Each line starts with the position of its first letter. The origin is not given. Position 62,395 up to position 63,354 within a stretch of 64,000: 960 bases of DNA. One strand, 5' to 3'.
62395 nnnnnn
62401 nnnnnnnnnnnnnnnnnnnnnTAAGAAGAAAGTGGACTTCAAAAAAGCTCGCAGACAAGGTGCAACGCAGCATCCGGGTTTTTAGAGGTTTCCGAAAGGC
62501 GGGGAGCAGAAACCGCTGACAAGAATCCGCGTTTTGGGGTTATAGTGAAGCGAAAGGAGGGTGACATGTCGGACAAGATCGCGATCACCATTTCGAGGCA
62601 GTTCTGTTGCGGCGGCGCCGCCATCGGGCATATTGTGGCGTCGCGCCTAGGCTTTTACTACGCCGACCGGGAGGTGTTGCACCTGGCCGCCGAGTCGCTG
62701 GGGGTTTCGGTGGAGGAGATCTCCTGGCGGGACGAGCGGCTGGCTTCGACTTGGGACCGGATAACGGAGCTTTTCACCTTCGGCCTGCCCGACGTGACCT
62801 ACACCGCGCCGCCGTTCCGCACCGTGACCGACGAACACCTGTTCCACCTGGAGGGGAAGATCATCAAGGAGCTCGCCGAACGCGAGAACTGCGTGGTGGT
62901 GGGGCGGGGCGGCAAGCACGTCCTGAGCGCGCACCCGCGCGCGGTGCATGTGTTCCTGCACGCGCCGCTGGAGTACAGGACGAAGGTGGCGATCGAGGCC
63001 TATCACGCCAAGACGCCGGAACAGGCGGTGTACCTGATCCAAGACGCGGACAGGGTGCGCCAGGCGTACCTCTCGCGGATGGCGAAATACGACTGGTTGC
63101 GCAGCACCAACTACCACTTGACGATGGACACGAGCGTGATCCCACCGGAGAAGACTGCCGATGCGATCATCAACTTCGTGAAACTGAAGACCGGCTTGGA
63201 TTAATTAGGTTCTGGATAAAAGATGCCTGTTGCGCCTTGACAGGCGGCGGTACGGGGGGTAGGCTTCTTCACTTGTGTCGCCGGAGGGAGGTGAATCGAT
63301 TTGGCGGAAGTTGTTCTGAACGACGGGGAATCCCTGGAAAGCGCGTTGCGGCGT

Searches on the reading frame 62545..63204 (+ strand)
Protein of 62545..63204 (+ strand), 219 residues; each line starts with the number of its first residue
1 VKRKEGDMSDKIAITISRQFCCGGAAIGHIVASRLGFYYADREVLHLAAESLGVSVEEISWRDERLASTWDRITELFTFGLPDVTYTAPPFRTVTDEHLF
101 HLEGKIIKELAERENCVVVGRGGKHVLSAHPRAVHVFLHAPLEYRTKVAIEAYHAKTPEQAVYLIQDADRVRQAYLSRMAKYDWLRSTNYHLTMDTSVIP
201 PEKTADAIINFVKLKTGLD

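Call 28: search_protein_families(library=pfam, proteins=[window:62545-63204:+], max_evalue=0.00001)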
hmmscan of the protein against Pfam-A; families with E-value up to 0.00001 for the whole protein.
window:62545-63204:+ (219 aa): 1 family
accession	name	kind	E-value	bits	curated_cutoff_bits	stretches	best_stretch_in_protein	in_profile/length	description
PF13189.12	Cytidylate_kin2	-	6.6e-44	150.6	28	1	14-197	2-175/176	Cytidylate kinase-like family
